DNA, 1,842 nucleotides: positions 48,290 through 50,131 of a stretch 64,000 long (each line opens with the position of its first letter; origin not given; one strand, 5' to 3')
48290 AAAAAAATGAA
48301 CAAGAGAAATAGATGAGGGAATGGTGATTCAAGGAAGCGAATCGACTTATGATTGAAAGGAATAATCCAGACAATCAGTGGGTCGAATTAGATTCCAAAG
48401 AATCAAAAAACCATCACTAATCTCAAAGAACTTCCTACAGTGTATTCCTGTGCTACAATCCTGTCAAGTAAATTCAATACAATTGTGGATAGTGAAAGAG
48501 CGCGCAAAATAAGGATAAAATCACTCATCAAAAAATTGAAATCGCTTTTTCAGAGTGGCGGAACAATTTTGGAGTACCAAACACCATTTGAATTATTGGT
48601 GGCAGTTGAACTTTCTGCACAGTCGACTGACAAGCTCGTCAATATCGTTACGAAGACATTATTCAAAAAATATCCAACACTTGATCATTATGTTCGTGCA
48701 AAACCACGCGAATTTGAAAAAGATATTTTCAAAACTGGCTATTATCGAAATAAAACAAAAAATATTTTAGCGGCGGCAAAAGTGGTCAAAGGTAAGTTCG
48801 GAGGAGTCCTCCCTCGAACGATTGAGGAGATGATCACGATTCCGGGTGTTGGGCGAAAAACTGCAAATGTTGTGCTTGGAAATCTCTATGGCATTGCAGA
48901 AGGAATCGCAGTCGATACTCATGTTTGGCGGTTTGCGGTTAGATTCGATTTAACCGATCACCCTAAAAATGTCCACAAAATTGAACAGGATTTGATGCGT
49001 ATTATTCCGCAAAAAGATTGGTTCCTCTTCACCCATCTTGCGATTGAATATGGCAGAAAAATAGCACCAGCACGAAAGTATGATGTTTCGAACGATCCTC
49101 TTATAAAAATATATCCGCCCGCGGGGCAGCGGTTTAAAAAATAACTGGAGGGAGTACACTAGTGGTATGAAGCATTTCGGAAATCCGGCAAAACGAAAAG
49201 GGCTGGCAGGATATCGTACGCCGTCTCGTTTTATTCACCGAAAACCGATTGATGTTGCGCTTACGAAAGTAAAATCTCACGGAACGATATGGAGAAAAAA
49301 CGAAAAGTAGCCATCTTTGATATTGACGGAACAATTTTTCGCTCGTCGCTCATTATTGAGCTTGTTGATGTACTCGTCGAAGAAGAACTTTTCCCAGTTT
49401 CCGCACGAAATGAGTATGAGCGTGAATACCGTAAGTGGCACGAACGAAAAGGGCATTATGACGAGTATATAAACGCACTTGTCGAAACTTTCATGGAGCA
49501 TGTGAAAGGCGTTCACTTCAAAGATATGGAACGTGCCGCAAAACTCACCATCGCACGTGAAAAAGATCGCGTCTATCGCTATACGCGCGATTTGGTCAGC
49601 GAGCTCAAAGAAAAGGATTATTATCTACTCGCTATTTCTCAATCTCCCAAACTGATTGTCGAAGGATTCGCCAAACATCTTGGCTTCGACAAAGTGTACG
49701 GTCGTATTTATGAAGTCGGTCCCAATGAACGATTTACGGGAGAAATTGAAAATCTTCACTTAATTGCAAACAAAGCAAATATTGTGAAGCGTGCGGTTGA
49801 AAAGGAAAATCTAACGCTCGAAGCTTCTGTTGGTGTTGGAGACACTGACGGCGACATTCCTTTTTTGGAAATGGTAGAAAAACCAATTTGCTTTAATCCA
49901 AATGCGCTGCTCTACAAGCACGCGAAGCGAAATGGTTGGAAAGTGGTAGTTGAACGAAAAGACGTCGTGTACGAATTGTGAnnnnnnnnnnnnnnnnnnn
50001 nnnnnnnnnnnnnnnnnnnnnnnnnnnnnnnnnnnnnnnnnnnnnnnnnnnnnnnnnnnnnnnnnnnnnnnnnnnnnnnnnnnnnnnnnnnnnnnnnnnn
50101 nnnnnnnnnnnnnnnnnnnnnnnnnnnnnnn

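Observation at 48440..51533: Base-excision-repair cluster with Fe-S-cluster-less Nth-like and MutY-like glycosylases separated by HAD and SGNH hydrolases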

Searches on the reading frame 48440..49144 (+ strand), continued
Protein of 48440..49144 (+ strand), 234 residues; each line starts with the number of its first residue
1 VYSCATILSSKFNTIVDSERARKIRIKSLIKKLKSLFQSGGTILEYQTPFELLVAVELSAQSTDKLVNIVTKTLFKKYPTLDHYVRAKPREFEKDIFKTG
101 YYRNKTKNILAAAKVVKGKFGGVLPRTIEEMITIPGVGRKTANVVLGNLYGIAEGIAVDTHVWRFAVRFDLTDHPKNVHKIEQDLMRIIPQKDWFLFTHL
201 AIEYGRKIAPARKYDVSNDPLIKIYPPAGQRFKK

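Call 40: fold_search(model_id=the predicted structure, library=pdb)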
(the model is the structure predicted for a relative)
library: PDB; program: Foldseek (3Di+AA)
matches with E <= 10: 238; with E <= 0.001: 60
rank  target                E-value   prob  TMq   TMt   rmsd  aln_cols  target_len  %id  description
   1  1orn_A                5.8e-14  1.00  0.88  0.90   2.2       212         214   39  Structure of a Trapped Endonuclease III-DNA Covalent Intermediate: Estranged-Guanine Complex (released 2003-07-15)
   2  1orp_A                8.4e-14  1.00  0.88  0.91   2.1       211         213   39  Structure of a Trapped Endonuclease III-DNA Covalent Intermediate: Estranged-Adenine Complex (released 2003-07-15)
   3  1p59_A                1.3e-13  1.00  0.89  0.91   2.1       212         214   39  Structure of a non-covalent Endonuclease III-DNA Complex (released 2003-07-15)
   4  2abk                  5.2e-10  1.00  0.85  0.88   2.1       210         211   31  REFINEMENT OF THE NATIVE STRUCTURE OF ENDONUCLEASE III TO A RESOLUTION OF 1.85 ANGSTROM (released 1995-10-15)
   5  7rdt                  2.6e-09  1.00  0.73  0.74   3.0       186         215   25  Structure of human NTHL1 - linker 1 chimera (released 2021-12-29)
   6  7rds                  5.7e-09  1.00  0.50  0.47   9.1       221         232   23  Structure of human NTHL1 (released 2021-12-29)
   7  8dw4_A                5.0e-08  1.00  0.75  0.49   3.1       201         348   26  Glycosylase MutY variant N146S in complex with DNA containing d(8-oxo-G) paired with an abasic site product (AP) gener (released 2022-11-30)
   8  1kea                  6.0e-08  1.00  0.82  0.82   2.9       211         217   19  STRUCTURE OF A THERMOSTABLE THYMINE-DNA GLYCOSYLASE (released 2002-01-23)
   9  4ypr_A                6.9e-08  1.00  0.74  0.48   4.1       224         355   22  Crystal Structure of D144N MutY bound to its anti-substrate (released 2015-05-27)
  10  8dvp_A                8.6e-08  1.00  0.73  0.47   3.1       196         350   25  Glycosylase MutY variant N146S in complex with DNA containing d(8-oxo-G) paired with substrate purine (released 2022-11-30)
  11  8dvy_A                9.9e-08  1.00  0.78  0.51   3.3       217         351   24  DNA glycosylase MutY variant N146S in complex with DNA containing d(8-oxo-G) paired with an enzyme-generated abasic si (released 2022-11-30)
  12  8dw0_A                1.3e-07  1.00  0.75  0.49   3.1       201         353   26  Glycosylase MutY variant N146S in complex with DNA containing d(8-oxo-G) paired with an enzyme-generated abasic site ( (released 2022-11-30)
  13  8dwf_D                1.3e-07  1.00  0.78  0.51   3.3       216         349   24  Glycosylase MutY variant E43S in complex with DNA containing d(8-oxo-G) paired with substrate adenine (released 2023-08-09)
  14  6u7t_A                1.4e-07  1.00  0.78  0.51   3.4       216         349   24  MutY adenine glycosylase bound to DNA containing a transition state analog (1N) paired with d(8-oxo-G) (released 2019-10-02)
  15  5kn9_A                1.4e-07  1.00  0.75  0.74   3.9       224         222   23  MutY N-terminal domain in complex with DNA containing an intrahelical oxoG:A base-pair (released 2017-02-08)
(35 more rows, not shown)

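Call 52: search_protein_representatives(protein=P0001)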
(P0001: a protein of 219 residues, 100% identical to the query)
Query: 219 residues. Proteins with E-value up to 0.001 (for the whole library): 11456; up to 1e-10: 4354; up to 1e-30: 426. The best 150 are listed.
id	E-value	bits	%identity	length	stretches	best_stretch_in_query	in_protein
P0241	3.6e-70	252.1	59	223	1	8-210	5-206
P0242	7.0e-70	251.2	57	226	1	5-218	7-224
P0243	5.1e-65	235.3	56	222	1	5-210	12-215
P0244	3.9e-60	219.4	49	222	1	7-217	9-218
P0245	6.5e-56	205.6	61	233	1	6-172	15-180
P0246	4.1e-55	202.9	52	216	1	11-201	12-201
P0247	6.7e-55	202.2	54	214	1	9-208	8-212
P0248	2.4e-54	200.4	50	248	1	8-213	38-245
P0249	4.0e-54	199.7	49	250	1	4-218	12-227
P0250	8.5e-53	195.4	45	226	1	6-215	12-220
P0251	5.8e-51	189.4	59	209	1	6-163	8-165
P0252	1.9e-50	187.7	46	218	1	10-208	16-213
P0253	8.7e-50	185.5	44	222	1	3-214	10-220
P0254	1.1e-49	185.2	46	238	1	7-207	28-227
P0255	8.8e-49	182.2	56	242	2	28-157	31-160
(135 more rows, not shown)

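Call 57: search_solved_structures(query=P0001, show_alignments=5, max_evalue=1e-15)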
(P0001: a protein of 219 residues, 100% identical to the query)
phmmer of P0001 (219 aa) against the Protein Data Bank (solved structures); distinct sequences matched with E-value up to 1e-15: 7.
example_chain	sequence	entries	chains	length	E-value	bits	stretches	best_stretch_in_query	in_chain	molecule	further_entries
1p59_A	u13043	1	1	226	4.9e-42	147.1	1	8-217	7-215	Endonuclease III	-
1orn_A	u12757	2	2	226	1.3e-41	145.7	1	8-217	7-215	Endonuclease III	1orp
2abk_A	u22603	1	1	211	2.1e-24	89.5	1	16-198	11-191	ENDONUCLEASE III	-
9nzc_A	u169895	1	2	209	1.2e-19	74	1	29-199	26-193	Endonuclease III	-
9nzd_A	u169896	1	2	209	8.1e-19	71.2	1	29-199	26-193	Endonuclease III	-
7rdt_A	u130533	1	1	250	4.5e-18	68.8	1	35-192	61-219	Isoform 3 of Endonuclease III-like protein 1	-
7rds_A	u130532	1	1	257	7.5e-18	68.1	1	35-192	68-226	Isoform 3 of Endonuclease III-like protein 1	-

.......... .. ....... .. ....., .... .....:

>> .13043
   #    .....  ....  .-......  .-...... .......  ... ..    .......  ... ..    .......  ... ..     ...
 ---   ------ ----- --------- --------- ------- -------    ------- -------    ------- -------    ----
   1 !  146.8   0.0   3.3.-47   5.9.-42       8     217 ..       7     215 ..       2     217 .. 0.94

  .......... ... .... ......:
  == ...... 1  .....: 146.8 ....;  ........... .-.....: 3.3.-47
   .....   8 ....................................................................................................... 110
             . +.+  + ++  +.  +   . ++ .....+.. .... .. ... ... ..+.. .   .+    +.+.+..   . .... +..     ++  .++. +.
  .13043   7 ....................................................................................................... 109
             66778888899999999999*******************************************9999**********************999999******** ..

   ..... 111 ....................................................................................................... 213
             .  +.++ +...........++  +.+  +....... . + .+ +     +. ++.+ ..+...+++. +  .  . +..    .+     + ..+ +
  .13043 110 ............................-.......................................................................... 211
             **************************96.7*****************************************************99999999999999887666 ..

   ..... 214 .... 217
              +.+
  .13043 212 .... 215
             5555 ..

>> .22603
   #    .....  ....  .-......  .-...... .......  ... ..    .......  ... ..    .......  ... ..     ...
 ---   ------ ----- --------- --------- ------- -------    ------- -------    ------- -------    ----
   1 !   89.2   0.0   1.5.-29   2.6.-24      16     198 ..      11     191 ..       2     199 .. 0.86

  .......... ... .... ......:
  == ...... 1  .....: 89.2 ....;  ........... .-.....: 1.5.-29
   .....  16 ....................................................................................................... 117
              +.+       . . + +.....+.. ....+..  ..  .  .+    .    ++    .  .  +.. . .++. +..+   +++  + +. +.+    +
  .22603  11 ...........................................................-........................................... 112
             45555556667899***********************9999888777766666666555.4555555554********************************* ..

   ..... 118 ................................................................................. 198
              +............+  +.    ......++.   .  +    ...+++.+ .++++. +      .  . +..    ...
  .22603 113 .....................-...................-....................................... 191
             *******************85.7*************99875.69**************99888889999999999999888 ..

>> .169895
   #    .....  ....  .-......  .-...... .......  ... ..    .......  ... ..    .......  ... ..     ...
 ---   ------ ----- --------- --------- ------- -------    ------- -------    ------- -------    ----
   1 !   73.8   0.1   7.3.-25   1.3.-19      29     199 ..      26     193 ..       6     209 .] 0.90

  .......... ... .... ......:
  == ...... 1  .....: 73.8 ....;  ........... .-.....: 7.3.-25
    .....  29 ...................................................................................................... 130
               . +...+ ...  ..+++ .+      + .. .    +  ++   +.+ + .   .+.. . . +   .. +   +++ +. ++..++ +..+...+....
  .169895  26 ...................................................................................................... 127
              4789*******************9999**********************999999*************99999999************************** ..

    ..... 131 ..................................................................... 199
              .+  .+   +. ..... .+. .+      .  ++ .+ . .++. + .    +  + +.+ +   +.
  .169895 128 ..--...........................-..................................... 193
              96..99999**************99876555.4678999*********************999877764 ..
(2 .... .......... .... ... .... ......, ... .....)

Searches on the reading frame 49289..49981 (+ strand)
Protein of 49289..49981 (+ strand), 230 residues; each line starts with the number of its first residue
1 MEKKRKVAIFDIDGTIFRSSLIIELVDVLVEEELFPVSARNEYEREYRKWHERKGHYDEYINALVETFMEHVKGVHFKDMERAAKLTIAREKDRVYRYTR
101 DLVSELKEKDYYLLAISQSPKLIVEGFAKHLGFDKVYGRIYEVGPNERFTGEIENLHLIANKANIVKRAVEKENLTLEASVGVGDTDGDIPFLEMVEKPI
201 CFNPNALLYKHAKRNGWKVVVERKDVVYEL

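Call 3: search_protein_families(library=pfam, proteins=[window:49289-49981:+], max_evalue=0.01)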
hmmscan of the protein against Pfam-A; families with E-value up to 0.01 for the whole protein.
window:49289-49981:+ (230 aa): 4 families
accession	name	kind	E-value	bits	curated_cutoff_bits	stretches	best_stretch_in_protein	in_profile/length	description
PF12710.13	HAD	-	6.3e-20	72.8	27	1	8-194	1-189/189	haloacid dehalogenase-like hydrolase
PF00702.32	Hydrolase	-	1.4e-12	48.9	26.4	1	6-194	2-188/191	haloacid dehalogenase-like hydrolase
PF13419.12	HAD_2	-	1.3e-06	29.1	23.8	1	9-190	2-165/178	Haloacid dehalogenase-like hydrolase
PF08282.18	Hydrolase_3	-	0.00048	20.4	20.9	1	66-201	97-227/255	haloacid dehalogenase-like hydrolase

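Call 4: search_protein_families(library=ncbifam, proteins=[window:49289-49981:+], max_evalue=0.01)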
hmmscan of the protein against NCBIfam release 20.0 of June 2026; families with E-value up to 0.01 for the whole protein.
window:49289-49981:+ (230 aa): 10 families
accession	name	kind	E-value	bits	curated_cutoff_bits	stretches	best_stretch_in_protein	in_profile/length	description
TIGR01490.1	HAD-SF-IB-hyp1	subfamily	6.5e-32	111.4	98.3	1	8-204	2-198/202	HAD-IB family hydrolase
TIGR01488.1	HAD-SF-IB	subfamily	9.4e-23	81.1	45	1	7-196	1-177/177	HAD-IB family phosphatase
NF052360.1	HolPasePseu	equivalog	7e-16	58.5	280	1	6-220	2-215/218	histidinol-phosphatase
TIGR00338.1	serB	equivalog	1.4e-15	57.5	144.15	1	78-213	70-204/219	phosphoserine phosphatase SerB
NF052359.1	HolPaseNeis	equivalog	3.8e-14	52.9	400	1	6-220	2-218/221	histidinol-phosphatase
TIGR01491.1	HAD-SF-IB-PSPlk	hypoth_equivalog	6.9e-07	29.2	151.9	1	5-203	4-189/201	phosphoserine phosphatase-like hydrolase, archaeal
TIGR01484.1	HAD-SF-IIB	subfamily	1e-06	29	41.8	1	45-197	82-216/221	HAD-IIB family hydrolase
TIGR01428.1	HAD_type_II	equivalog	5.1e-06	26.6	125.4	1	6-169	2-166/197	haloacid dehalogenase type II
TIGR00099.1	Cof-subfamily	subfamily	1.5e-05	24.8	137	1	57-201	97-228/256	Cof-type HAD-IIB family hydrolase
NF002245.0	PRK01158.1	equivalog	0.0037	16.6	198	0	160-202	156-198/233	phosphoglycolate phosphatase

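Call 63: search_solved_structures(query=window:49289-49981:+, max_evalue=0.001)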
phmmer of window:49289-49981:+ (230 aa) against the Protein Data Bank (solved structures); distinct sequences matched with E-value up to 0.001: 2.
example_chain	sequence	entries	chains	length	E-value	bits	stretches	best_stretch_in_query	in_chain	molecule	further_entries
1f5s_A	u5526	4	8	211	3.6e-07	33.2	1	1-209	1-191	PHOSPHOSERINE PHOSPHATASE (PSP) | Phosphoserine Phosphatase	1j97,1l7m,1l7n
1l7o_A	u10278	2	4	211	1.4e-06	31.2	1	1-209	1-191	PHOSPHOSERINE PHOSPHATASE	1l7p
